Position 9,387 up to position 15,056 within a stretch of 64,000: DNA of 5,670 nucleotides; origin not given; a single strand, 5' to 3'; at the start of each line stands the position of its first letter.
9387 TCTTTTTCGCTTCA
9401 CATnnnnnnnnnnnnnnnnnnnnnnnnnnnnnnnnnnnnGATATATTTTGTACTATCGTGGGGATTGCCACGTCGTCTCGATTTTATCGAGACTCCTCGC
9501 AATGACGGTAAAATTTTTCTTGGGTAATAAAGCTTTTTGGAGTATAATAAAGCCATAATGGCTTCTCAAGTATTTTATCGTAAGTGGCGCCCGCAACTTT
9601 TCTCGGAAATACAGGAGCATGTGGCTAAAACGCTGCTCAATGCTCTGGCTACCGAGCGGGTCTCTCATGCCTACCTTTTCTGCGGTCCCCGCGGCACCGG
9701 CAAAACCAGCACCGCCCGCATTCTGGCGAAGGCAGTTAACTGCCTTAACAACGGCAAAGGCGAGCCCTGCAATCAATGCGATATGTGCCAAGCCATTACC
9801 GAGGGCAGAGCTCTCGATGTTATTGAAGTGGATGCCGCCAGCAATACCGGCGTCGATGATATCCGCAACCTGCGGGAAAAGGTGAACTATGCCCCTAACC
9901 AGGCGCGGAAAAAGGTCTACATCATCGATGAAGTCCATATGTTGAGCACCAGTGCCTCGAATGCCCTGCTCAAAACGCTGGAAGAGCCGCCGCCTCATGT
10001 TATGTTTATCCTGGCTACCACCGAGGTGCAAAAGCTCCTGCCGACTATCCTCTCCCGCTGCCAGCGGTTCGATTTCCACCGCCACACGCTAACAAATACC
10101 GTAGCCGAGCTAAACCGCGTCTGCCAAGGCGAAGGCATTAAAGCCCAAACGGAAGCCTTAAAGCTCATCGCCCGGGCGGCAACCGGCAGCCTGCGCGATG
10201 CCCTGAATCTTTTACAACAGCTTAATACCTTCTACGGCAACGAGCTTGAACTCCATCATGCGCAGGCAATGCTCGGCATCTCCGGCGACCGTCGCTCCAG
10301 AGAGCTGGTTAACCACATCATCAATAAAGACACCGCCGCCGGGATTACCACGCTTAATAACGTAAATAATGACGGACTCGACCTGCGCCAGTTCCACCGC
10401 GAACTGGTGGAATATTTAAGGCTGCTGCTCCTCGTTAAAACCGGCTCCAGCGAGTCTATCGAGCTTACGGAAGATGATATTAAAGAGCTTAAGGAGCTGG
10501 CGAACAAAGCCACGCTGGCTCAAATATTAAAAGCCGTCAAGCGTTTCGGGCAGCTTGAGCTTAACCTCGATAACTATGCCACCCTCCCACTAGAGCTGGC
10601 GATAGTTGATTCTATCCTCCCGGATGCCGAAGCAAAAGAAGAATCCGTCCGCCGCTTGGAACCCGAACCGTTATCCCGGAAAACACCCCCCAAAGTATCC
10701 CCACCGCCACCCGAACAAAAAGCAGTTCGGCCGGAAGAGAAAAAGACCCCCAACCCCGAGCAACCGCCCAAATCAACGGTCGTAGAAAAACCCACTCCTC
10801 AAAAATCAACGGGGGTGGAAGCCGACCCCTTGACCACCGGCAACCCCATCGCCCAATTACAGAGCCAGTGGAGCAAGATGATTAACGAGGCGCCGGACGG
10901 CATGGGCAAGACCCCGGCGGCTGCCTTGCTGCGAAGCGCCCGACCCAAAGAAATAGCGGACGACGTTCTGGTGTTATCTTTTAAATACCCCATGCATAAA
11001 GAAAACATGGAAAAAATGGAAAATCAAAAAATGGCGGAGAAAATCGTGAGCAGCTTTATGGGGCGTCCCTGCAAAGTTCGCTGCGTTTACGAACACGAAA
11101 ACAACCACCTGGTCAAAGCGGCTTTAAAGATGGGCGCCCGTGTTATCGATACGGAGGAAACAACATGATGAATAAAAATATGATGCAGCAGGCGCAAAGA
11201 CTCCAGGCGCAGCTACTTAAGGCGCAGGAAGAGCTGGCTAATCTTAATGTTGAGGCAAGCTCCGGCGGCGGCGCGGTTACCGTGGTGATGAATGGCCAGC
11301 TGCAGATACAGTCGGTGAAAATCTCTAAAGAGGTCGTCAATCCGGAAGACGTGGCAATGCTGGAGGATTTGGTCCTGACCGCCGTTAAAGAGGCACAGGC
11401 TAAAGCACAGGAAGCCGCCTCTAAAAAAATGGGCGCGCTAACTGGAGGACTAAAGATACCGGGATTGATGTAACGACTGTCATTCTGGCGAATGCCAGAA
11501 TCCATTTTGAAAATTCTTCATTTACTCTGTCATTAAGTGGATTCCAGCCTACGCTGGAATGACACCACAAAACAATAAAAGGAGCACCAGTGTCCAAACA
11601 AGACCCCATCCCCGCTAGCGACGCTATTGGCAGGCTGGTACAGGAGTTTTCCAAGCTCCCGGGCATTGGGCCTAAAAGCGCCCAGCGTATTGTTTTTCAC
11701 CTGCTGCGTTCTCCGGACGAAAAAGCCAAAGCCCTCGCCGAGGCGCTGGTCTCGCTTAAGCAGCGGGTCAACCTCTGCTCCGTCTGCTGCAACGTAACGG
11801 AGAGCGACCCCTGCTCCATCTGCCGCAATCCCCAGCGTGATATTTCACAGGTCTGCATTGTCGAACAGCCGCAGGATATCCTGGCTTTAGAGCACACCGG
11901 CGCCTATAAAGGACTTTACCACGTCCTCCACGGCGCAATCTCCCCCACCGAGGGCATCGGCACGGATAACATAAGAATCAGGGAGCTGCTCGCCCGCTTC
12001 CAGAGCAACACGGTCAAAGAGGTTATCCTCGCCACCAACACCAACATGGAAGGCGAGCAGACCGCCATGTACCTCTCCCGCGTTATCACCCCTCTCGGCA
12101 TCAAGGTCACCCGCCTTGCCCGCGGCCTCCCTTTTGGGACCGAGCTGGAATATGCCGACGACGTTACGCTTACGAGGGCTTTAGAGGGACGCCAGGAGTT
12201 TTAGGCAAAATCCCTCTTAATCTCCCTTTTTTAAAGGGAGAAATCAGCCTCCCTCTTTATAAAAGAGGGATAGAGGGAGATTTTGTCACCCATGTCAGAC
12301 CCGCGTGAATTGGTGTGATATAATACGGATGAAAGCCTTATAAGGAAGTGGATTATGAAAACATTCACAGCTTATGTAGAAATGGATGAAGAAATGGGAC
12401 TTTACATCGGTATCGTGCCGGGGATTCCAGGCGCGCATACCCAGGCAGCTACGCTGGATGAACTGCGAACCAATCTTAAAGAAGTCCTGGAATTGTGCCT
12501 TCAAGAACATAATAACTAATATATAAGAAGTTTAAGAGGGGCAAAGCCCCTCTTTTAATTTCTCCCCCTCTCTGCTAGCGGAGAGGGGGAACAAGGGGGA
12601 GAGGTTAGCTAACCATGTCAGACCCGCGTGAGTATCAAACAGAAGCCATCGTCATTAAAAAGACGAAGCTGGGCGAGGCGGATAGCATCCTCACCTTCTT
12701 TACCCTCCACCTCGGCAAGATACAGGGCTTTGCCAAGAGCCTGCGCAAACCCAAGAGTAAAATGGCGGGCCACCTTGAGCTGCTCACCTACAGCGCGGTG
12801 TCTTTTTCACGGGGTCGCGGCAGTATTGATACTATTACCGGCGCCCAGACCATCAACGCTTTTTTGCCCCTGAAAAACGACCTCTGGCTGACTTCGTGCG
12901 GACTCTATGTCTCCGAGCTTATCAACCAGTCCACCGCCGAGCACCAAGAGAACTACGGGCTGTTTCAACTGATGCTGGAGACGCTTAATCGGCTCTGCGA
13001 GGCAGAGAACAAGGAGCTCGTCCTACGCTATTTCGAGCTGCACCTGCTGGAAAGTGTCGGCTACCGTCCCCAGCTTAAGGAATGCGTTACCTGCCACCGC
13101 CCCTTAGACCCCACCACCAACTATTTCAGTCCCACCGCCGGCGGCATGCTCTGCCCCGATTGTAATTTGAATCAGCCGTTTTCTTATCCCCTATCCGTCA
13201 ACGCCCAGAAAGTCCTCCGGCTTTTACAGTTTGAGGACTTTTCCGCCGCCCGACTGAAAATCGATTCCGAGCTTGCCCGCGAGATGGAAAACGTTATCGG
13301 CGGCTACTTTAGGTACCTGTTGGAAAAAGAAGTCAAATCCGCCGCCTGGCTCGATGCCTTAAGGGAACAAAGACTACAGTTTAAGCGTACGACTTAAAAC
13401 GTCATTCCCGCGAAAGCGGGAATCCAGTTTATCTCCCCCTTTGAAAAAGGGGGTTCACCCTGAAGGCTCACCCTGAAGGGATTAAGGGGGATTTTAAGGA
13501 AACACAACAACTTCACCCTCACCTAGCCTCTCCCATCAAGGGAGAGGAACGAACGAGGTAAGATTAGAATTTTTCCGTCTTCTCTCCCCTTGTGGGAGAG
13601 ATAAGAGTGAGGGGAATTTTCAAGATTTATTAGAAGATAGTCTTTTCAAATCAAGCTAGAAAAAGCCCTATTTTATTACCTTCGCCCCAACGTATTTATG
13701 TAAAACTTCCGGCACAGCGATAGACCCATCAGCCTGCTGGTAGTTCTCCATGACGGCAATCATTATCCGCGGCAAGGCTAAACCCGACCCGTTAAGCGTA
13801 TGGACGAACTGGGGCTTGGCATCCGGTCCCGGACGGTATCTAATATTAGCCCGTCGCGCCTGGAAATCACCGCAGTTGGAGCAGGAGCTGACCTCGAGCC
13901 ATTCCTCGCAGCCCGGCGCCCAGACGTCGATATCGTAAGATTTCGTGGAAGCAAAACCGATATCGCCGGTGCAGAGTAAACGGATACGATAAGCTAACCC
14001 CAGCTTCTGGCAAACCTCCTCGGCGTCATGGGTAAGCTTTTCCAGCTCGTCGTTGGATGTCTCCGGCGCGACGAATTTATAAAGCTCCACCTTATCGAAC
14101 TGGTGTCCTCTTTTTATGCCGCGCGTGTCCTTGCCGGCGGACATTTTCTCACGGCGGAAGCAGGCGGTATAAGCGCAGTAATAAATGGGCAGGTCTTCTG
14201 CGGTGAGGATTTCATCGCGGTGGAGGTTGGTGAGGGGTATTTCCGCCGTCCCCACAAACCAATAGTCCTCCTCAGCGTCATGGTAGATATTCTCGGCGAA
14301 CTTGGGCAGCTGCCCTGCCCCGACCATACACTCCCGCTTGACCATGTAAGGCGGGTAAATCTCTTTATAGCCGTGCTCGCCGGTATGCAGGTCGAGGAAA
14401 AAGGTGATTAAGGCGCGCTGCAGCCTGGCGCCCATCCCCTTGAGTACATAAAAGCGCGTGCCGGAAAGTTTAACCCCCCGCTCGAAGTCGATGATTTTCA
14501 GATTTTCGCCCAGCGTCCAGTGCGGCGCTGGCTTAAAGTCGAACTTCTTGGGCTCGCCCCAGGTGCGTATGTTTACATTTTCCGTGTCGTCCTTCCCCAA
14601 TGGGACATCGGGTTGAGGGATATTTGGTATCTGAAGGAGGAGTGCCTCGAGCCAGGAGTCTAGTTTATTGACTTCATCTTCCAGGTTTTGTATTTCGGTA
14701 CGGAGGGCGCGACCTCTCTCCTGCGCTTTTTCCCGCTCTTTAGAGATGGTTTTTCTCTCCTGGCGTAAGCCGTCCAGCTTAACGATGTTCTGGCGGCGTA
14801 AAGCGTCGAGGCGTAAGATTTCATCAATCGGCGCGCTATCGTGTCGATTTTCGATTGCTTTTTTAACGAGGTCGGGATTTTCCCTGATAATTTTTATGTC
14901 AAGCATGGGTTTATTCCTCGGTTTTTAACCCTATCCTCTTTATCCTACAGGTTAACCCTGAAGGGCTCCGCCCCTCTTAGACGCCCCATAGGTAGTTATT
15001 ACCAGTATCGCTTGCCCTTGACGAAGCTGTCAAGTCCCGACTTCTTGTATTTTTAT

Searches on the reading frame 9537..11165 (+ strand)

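Call 56: search_protein_families(library=pfam, proteins=[window:9537-11165:+], max_evalue=0.001)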
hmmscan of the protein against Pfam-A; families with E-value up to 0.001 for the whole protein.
window:9537-11165:+ (543 aa): 14 families
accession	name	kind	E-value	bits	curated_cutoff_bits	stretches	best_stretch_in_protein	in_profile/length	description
PF13177.12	DNA_pol3_delta2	-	2e-49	168.1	27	1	26-182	2-159/161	DNA polymerase III, delta subunit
PF00004.35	AAA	-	1.7e-15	58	21.2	1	47-180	2-125/131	ATPase family associated with various cellular activities (AAA)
PF12169.13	DNA_pol3_gamma3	-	1.5e-12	48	24.4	1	239-330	3-96/143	DNA polymerase III subunits gamma and tau domain III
PF22608.2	DNAX_ATPase_lid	-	3.3e-12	46.4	27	1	190-228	4-42/49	DNA polymerase III clamp loader subunit, ATPase lid domain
PF13401.12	AAA_22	-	2.3e-07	31.6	27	1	46-150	8-113/130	AAA domain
PF13604.12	AAA_30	-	4.2e-07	30.3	27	1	46-155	21-119/191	AAA domain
PF07728.20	AAA_5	-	4.8e-06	27.1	22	1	47-156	3-98/139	AAA domain (dynein-related subfamily)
PF20964.2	DnaX_C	-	1.8e-05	25.1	26.2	1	441-525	12-94/113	DNA polymerase III subunit tau, C-terminal domain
PF04851.21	ResIII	-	4.4e-05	23.9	22.5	0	24-67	6-47/164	Type III restriction enzyme, res subunit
PF13245.12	AAA_19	-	6.1e-05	23.7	25.1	1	37-157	5-122/134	AAA domain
PF21960.2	RCF1-5-like_lid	-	0.00017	21.9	27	1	192-227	3-39/43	RCF1/5-like, AAA+ ATPase lid domain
PF05496.18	RuvB_N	-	0.00017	21.8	27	0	33-94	23-86/159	Holliday junction DNA helicase RuvB P-loop domain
PF07724.20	AAA_2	-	0.00024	21.6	27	1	46-150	6-101/166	AAA domain (Cdc48 subfamily)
PF12775.13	AAA_7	-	0.0005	20.1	25.8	0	33-137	25-113/181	P-loop containing dynein motor region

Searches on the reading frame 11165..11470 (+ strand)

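Call 56: search_protein_families(library=pfam, proteins=[window:11165-11470:+], max_evalue=0.001)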
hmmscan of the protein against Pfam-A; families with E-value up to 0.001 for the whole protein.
window:11165-11470:+ (102 aa): 1 family
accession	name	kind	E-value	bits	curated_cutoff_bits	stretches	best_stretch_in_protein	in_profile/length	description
PF02575.21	YbaB_DNA_bd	-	5.9e-32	110.1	25.5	1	7-96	1-90/91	YbaB/EbfC DNA-binding family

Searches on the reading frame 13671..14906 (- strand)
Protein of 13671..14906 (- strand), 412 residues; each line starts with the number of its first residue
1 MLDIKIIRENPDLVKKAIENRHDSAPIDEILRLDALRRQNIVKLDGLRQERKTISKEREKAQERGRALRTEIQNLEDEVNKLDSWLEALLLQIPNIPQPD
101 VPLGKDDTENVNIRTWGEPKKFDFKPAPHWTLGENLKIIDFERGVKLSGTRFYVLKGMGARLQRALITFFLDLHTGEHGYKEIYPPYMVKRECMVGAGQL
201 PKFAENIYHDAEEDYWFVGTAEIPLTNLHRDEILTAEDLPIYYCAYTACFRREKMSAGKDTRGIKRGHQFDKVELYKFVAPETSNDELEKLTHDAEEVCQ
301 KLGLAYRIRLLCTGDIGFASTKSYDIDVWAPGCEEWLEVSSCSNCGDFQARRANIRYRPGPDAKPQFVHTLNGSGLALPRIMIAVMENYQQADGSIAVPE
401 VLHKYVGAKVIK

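Call 56: search_protein_families(library=pfam, proteins=[window:13671-14906:-], max_evalue=0.001)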
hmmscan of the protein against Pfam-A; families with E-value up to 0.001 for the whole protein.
window:13671-14906:- (412 aa): 2 families
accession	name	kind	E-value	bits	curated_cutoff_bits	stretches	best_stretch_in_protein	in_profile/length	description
PF00587.30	tRNA-synt_2b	-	4.2e-38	131.6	29.3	1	210-389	6-179/179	tRNA synthetase class II core domain (G, H, P, S and T)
PF02403.27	Seryl_tRNA_N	-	4.5e-20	72.3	28.2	1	1-97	1-108/108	Seryl-tRNA synthetase N-terminal domain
